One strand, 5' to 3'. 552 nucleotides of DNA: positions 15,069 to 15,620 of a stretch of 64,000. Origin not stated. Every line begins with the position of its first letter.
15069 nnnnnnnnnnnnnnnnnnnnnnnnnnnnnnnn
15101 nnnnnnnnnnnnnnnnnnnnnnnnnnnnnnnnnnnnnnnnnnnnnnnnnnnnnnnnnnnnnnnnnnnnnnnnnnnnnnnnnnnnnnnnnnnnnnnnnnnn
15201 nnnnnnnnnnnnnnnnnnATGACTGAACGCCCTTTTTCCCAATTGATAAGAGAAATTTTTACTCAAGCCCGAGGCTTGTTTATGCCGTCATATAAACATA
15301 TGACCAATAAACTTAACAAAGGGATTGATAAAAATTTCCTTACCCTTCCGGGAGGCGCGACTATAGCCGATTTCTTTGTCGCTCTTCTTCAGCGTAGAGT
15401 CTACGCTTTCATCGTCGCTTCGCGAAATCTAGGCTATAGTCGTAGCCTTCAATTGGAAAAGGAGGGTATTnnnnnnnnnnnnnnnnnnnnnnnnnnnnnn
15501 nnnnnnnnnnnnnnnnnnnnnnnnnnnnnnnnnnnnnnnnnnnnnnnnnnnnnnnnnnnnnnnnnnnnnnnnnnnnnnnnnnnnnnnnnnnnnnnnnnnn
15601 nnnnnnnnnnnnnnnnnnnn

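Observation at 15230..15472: Duplicated ~245-nt element upstream of the LOG-family gene and dnaX looks like structured RNA, not a protein gene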

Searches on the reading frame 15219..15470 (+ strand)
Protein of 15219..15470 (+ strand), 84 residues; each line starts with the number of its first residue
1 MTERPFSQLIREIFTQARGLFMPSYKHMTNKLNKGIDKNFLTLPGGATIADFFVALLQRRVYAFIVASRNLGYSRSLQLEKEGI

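Call 14: search_protein_families(library=pfam, proteins=[window:15219-15470:+], max_evalue=10)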
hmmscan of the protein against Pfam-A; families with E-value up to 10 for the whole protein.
seq(84 aa): 2 families
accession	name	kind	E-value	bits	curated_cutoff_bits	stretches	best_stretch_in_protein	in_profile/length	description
PF09043.17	Lys-AminoMut_A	-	0.061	12.2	25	1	7-36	353-382/508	D-Lysine 5,6-aminomutase TIM-barrel domain of alpha subunit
PF10557.15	Cullin_Nedd8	-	0.18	12.4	36.9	1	6-41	22-57/63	Cullin protein neddylation domain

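Call 15: search_protein_families(library=ncbifam, proteins=[window:15219-15470:+], max_evalue=10)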
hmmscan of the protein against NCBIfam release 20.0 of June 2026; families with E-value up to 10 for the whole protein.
seq(84 aa): 1 family
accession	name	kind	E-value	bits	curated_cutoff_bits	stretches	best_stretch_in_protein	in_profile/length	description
NF052384.1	Lys_5_6_mutase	equivalog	0.01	14.4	600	1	6-38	353-385/511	lysine 5,6-aminomutase subunit alpha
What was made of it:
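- On Protein family (Pfam / NCBIfam): No match reached any threshold (calls 14, 15).
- No Pfam or NCBIfam match (calls 14, 15). There is no domain hit (calls 14, 15).
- Tried and rejected: Pfam and NCBIfam on both peptides returned nothing (calls 14, 15).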

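Call 18: find_homologous_proteins(query=window:15219-15470:+, max_evalue=1)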
Query seq(84 aa) (84 aa): 6 proteins with E <= 1 among 6 candidates.
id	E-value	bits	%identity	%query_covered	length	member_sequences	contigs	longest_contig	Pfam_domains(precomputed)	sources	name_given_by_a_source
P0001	5.6e-30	121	74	100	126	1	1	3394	-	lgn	-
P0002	5.4e-27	111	71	99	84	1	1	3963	-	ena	-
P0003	8.3e-27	111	65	100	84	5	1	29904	-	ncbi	-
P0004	1.8e-25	106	62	100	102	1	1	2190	-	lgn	-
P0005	1.1e-21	94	68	90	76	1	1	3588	-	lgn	-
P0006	5.3e-16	76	77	62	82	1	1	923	-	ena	-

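Call 21: find_encoding_contigs(protein=P0003, flank=10000, max_places=6)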
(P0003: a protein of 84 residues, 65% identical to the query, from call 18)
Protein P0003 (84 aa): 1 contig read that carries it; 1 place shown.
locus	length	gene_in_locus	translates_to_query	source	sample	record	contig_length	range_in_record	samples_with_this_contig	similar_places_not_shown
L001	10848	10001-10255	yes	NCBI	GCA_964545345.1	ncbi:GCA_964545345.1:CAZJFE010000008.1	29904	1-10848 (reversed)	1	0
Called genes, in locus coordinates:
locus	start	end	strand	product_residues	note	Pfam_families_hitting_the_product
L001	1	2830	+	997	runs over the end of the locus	-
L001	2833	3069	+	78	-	PF00462:Glutaredoxin (weak)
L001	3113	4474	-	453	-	PF01266:DAO, PF06039:Mqo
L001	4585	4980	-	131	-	PF00856:SET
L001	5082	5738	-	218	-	PF13643:DUF4145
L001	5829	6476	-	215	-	-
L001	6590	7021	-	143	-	-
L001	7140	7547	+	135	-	-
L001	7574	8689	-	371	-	PF05496:RuvB_N (weak), PF06068:TIP49 (faint), PF13177:DNA_pol3_delta2, PF13245:AAA_19 (faint), PF13401:AAA_22, PF00004:AAA, PF22608:DNAX_ATPase_lid, PF12169:DNA_pol3_gamma3, +1 more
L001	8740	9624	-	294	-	-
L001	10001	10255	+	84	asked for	-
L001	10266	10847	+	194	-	?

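Call 22: find_encoding_contigs(protein=P0002, flank=5000, max_places=4)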
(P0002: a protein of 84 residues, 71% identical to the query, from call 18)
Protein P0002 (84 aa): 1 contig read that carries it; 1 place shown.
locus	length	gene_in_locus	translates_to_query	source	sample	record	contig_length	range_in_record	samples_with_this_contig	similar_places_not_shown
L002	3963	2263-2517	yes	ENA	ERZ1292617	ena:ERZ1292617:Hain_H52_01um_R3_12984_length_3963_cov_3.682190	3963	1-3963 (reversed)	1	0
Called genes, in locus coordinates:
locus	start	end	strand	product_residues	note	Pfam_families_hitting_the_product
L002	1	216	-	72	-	?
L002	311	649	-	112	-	-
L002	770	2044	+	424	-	PF00675:Peptidase_M16, PF05193:Peptidase_M16_C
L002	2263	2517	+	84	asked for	-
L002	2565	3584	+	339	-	PF01594:AI-2E_transport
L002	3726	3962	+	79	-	?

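Call 23: find_encoding_contigs(protein=P0001, flank=5000, max_places=4)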
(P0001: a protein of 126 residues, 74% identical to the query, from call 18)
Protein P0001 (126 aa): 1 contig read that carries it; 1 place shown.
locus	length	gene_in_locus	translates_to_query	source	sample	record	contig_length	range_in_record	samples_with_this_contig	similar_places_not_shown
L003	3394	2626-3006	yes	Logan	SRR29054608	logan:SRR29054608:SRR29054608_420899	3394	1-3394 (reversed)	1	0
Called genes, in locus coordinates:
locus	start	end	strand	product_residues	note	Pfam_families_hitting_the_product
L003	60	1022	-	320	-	PF01380:SIS (faint), PF10432:bact-PGI_C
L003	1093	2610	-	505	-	PF01145:Band_7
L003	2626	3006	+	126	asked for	-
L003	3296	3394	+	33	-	?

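Call 24: find_encoding_contigs(protein=P0004, flank=5000, max_places=4)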
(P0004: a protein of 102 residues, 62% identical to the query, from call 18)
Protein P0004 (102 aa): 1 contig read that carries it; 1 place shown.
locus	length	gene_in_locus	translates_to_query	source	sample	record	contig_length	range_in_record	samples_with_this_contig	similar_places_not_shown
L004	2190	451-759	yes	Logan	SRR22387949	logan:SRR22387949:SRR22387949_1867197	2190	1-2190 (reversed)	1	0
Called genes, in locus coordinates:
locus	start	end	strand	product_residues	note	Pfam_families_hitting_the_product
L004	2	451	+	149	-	?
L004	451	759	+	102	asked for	-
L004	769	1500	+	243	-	PF13177:DNA_pol3_delta2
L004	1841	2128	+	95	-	-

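Call 25: find_encoding_contigs(protein=P0005, flank=5000, max_places=4)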
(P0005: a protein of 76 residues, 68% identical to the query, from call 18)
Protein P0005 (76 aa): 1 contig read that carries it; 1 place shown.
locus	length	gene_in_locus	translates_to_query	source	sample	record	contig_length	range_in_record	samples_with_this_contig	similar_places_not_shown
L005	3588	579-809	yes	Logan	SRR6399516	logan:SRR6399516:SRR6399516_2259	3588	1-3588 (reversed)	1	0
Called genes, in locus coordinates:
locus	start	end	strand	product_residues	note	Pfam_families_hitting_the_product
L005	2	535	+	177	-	?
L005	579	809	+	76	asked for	-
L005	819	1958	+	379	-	PF03033:Glyco_transf_28, PF04101:Glyco_tran_28_C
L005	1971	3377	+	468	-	PF00749:tRNA-synt_1c, PF19269:Anticodon_2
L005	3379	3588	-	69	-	?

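Call 26: find_encoding_contigs(protein=P0006, flank=5000, max_places=4)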
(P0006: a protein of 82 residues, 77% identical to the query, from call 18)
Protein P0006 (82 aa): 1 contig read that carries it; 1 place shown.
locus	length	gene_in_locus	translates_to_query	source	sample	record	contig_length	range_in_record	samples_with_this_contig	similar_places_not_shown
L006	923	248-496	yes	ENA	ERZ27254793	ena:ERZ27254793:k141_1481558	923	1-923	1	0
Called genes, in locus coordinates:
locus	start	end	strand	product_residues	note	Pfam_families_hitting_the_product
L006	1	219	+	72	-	?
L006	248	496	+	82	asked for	-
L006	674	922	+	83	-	?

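Call 35: find_homologous_proteins(query=A2, max_evalue=10)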
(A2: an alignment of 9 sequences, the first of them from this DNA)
Query A2 (9 sequences) (84 aa, profile of the alignment): 15 proteins with E <= 10 among 801 candidates.
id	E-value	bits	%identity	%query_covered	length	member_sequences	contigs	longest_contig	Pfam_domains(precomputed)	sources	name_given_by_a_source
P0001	2.4e-44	167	74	100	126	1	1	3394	-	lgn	-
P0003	7.5e-44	166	65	100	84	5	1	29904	-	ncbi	-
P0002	6.2e-42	160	71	99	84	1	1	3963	-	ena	-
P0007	7.4e-39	150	60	100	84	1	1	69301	-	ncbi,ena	-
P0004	1.4e-38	149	62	100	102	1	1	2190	-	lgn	-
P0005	1.5e-33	133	68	90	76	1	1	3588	-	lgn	-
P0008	4.5e-27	112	56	100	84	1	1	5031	-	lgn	-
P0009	1.3e-25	107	55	100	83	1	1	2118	-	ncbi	-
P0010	9.5e-24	101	46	100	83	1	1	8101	-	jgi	-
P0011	2.6e-20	90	48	100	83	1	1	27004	-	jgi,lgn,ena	-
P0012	2.6e-18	84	45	100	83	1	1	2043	-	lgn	-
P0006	4.6e-18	83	77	62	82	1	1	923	-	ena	-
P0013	1.7e-17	81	48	100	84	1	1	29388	-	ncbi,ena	-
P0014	9.7e-14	69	41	100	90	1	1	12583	-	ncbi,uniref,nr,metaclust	ncbi:MAG: hypothetical protein A3E64_02585 [Candidatus Harrisonbacteria bacterium RIFCSPHIGHO2_12_FU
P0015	1.2e-11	63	57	56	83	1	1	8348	-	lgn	-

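Call 37: find_encoding_contigs(protein=P0007, flank=10000, max_places=3)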
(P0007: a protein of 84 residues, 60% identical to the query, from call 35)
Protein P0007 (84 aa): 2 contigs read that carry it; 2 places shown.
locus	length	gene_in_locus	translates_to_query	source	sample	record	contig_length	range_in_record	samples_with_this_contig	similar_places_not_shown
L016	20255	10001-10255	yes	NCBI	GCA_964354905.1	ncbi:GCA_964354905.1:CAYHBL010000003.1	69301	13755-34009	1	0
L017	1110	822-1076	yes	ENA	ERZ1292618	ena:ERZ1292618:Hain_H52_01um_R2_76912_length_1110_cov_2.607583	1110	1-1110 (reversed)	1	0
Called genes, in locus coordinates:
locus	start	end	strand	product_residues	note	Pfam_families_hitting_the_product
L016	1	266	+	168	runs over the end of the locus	PF02698:DUF218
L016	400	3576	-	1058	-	PF02811:PHP, PF07733:DNA_pol3_alpha, PF17657:DNA_pol3_finger, PF14579:HHH_6, PF01336:tRNA_anti-codon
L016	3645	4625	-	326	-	PF00089:Trypsin, PF13365:Trypsin_2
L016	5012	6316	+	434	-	-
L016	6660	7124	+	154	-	PF01029:NusB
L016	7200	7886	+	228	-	PF22935:RM44_endonuclase (weak), PF14622:Ribonucleas_3_3, PF00636:Ribonuclease_3, PF00035:dsrm, PF22892:DSRM_MRPL44 (weak)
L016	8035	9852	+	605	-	PF06480:FtsH_ext, PF00004:AAA, PF17862:AAA_lid_3, PF01434:Peptidase_M41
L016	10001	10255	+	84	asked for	-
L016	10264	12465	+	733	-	PF00005:ABC_tran (faint), PF02463:SMC_N, PF13175:AAA_15 (weak), PF13476:AAA_23, PF13555:AAA_29, PF13304:AAA_21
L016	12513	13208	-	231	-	-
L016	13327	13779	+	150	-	PF00886:Ribosomal_S16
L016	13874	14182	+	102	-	PF13083:KH_KhpA-B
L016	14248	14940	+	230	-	PF01746:tRNA_m1G_MT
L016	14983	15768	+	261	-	-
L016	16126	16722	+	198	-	PF00466:Ribosomal_L10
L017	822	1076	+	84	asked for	-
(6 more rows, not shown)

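Call 38: find_encoding_contigs(protein=P0011, flank=10000, max_places=3)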
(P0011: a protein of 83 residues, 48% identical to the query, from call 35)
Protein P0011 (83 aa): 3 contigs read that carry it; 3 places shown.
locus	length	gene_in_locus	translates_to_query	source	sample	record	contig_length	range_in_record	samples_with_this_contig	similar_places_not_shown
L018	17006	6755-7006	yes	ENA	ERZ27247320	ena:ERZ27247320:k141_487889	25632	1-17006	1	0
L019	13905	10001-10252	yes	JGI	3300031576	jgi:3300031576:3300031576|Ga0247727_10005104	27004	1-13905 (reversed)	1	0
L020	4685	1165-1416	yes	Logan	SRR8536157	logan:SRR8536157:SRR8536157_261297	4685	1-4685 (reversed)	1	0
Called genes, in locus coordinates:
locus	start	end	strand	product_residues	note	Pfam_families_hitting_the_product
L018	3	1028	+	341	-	?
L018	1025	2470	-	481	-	PF01726:LexA_DNA_bind, PF13412:HTH_24 (weak), PF00717:Peptidase_S24, PF01555:N6_N4_Mtase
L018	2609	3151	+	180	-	-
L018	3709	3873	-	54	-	PF07411:DUF1508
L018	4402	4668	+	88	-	-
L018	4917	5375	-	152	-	PF02661:Fic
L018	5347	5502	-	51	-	-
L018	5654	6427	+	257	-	PF03372:Exo_endo_phos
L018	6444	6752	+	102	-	-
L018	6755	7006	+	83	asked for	-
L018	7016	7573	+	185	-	PF00293:NUDIX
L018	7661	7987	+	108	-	PF00037:Fer4 (faint), PF12797:Fer4_2 (faint), PF12837:Fer4_6 (faint), PF13237:Fer4_10 (weak), PF14697:Fer4_21 (faint), PF12838:Fer4_7 (weak), PF13187:Fer4_9 (weak), PF13484:Fer4_16 (faint)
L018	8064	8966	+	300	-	PF01820:Dala_Dala_lig_N, PF13535:ATP-grasp_4 (faint), PF01820:Dala_Dala_lig_N, PF02786:CPSase_L_D2 (faint), PF02655:ATP-grasp_3 (weak), PF07478:Dala_Dala_lig_C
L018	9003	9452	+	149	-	-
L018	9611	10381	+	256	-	PF05708:Peptidase_C92 (faint)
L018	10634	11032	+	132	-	-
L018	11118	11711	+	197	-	PF09335:VTT_dom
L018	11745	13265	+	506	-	PF08323:Glyco_transf_5, PF20706:GT4-conflict (weak), PF00534:Glycos_transf_1, PF13692:Glyco_trans_1_4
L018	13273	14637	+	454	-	PF03065:Glyco_hydro_57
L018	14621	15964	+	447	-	PF08323:Glyco_transf_5, PF13579:Glyco_trans_4_4, PF13439:Glyco_transf_4, PF20706:GT4-conflict (weak), PF00534:Glycos_transf_1, PF13692:Glyco_trans_1_4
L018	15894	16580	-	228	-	PF09997:DUF2238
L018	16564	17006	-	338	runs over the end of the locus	PF00154:RecA_N, PF08423:Rad51, PF06745:ATPase (weak), PF27531:MT3502_N (weak), PF01637:ATPase_2 (weak), PF13479:AAA_24 (faint), PF21096:RecA_C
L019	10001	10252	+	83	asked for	-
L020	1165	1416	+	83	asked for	-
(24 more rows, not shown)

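Call 39: find_encoding_contigs(protein=P0013, flank=10000, max_places=3)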
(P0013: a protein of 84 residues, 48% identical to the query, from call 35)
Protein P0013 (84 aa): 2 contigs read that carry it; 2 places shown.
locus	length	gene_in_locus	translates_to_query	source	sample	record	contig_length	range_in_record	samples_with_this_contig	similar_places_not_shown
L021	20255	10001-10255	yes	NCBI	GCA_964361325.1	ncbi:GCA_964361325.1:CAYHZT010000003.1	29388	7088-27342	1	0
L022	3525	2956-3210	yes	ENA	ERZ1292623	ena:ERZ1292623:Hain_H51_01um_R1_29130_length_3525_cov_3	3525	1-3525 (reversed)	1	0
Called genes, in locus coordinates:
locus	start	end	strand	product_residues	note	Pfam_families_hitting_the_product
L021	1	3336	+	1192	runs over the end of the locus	PF00932:LTD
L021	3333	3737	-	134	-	-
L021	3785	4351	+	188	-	PF00160:Pro_isomerase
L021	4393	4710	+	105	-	-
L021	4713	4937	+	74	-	-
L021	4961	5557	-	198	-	PF13238:AAA_18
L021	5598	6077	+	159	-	PF00588:SpoU_methylase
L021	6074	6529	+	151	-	PF02643:DUF192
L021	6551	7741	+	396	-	PF07690:MFS_1, PF00083:Sugar_tr (weak), PF07690:MFS_1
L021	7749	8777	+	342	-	PF00044:Gp_dh_N, PF02800:Gp_dh_C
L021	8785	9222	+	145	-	PF02502:LacAB_rpiB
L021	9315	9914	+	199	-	-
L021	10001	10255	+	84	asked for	-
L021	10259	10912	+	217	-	PF00834:Ribul_P_3_epim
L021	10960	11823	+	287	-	PF13292:DXP_synthase_N, PF00456:Transketolase_N, PF00676:E1_dh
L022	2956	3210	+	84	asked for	-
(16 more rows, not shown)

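Call 40: find_encoding_contigs(protein=P0014, flank=10000, max_places=2)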
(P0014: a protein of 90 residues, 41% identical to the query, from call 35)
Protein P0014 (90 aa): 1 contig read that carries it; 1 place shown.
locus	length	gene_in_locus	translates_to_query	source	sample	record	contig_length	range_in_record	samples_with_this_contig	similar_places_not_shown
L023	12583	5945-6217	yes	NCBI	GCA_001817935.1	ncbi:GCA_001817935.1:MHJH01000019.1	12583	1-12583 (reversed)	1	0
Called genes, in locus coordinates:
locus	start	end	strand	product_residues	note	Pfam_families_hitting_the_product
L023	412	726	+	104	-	-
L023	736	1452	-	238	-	PF02163:Peptidase_M50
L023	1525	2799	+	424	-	PF21760:SecD_1st, PF22599:SecDF_P1_head, PF02355:SecD_SecF_C, PF03176:MMPL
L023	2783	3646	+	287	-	PF02355:SecD_SecF_C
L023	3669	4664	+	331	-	PF04545:Sigma70_r4, PF05066:HARE-HTH (faint)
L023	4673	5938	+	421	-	PF26449:DUF8128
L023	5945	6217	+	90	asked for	-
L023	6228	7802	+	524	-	PF01935:DUF87, PF02534:T4SS-DNA_transf, PF10412:TrwB_AAD_bind, PF12696:TraG-D_C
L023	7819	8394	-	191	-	PF08207:EFP_N, PF09285:Elong-fact-P_C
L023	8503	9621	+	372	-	PF02540:NAD_synthase (weak), PF03054:tRNA_Me_trans, PF24167:DUF7411 (weak), PF20259:tRNA_Me_trans_M, PF20258:tRNA_Me_trans_C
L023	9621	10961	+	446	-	PF03772:Competence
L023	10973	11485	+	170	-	-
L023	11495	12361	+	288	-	PF00753:Lactamase_B, PF12706:Lactamase_B_2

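Call 41: find_encoding_contigs(protein=P0010, flank=10000, max_places=2)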
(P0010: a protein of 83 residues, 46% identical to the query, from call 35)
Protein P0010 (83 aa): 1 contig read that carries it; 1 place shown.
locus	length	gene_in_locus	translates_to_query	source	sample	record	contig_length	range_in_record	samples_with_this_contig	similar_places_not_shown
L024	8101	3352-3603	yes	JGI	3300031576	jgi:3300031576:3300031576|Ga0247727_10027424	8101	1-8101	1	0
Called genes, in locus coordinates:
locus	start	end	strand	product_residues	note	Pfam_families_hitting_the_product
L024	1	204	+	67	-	?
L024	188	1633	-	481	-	PF01943:Polysacc_synt, PF13440:Polysacc_synt_3, PF03023:MurJ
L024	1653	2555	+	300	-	PF01073:3Beta_HSD, PF01370:Epimerase, PF02719:Polysacc_synt_2, PF04321:RmlD_sub_bind, PF05368:NmrA (weak), PF07993:NAD_binding_4 (faint), PF13460:NAD_binding_10, PF16363:GDP_Man_Dehyd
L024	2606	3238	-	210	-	PF02698:DUF218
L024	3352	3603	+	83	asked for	-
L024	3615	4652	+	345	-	PF00294:PfkB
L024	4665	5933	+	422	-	-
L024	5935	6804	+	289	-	PF01116:F_bP_aldolase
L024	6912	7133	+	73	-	PF14076:DUF4258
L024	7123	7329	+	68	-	PF10049:DUF2283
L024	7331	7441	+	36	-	-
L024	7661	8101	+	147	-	?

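Call 42: find_encoding_contigs(protein=P0015, flank=10000, max_places=2)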
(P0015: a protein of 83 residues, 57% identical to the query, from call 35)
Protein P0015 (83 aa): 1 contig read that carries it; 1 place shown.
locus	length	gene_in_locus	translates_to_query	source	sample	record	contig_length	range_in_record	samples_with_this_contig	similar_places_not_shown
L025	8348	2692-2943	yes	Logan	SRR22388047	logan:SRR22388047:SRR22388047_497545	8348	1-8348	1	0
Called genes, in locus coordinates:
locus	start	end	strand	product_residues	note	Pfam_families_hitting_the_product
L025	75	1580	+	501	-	PF07969:Amidohydro_3 (faint), PF01979:Amidohydro_1 (faint)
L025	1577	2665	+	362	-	PF01098:FTSW_RODA_SPOVE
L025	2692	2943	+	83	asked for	-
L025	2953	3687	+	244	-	PF00535:Glycos_transf_2, PF10111:Glyco_tranf_2_2 (weak), PF13641:Glyco_tranf_2_3 (weak)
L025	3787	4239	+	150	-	PF03449:GreA_GreB_N, PF01272:GreA_GreB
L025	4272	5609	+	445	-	PF01336:tRNA_anti-codon, PF00152:tRNA-synt_2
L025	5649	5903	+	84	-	-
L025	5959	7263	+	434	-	PF02403:Seryl_tRNA_N, PF00587:tRNA-synt_2b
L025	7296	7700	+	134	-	-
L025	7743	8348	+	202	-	?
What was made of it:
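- On MITE: All 15 copies are co-oriented with the next gene and abut it (calls 21-26, 37-42).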

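Call 70: predict_structure(alignment_id=A4)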
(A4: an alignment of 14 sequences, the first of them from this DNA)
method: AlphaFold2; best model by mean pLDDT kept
length: 84 residues; sequences in the alignment: 14
mean_pLDDT: 50.1   pTM: 0.22
mean pLDDT of the five models: 50.1, 48.9, 46.9, 46.1, 43.6
residues with pLDDT >= 90: 0; 70-90: 0; 50-70: 38; < 50: 46
segments of 3 or more residues with pLDDT < 50: 22-44, 55-62, 70-74, 80-84
pLDDT, mean of each block of 10 residues (from residue 1): 58 61 46 44 49 49 50 49 40
secondary structure, 60 per line:
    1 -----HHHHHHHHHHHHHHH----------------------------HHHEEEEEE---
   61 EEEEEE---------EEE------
elements in order: H6-20 E52-57 E61-66 E76-78
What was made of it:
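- On Protein family (Pfam / NCBIfam): AlphaFold2 with a 14-sequence alignment gave pLDDT 50.1 and pTM 0.22 (call 70).
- AlphaFold gives pLDDT 50 and pTM 0.22 (call 70). AlphaFold gives pLDDT 50 (call 70).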

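Call 71: search_protein_representatives(alignment_id=A4)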
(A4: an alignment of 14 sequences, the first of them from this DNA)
Query: 14 sequences, 84 profile positions. Proteins with E-value up to 0.001 (for the whole library): 36; up to 1e-10: 19; up to 1e-30: 4. The best 36 are listed.
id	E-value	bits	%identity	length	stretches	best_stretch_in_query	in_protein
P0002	1.1e-38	147.4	-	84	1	1-83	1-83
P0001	6.9e-38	144.9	-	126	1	1-84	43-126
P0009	7.3e-38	144.8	-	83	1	1-84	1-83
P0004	2.3e-35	136.8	-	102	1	1-84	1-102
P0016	2.9e-27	110.8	-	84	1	1-84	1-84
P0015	4.2e-24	100.7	-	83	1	1-83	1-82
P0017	3.6e-22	94.5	-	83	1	3-84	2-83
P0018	9.1e-20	86.8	-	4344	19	12-71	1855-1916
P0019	1.9e-19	85.8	-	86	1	1-81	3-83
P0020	8.2e-17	77.3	-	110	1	1-84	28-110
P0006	1.5e-16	76.5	-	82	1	1-52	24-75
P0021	1.5e-16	76.5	-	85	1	1-83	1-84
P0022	5.0e-16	74.8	-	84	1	6-81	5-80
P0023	2.9e-15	72.4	-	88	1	1-84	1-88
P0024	4.6e-15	71.7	-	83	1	3-84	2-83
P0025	1.2e-14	70.3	-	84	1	7-81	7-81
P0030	1.2e-09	54.3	-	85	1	1-83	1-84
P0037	1.8e-06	44.2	-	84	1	1-83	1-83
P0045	4.7e-04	36.4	-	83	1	1-83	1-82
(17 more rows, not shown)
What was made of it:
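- Of 36 representative clusters at E <= 0.001, most are 83-86 aa (call 71). The ORF length (83-86 aa) and the start and stop are conserved in about 45 sequences (calls 18, 35, 71).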
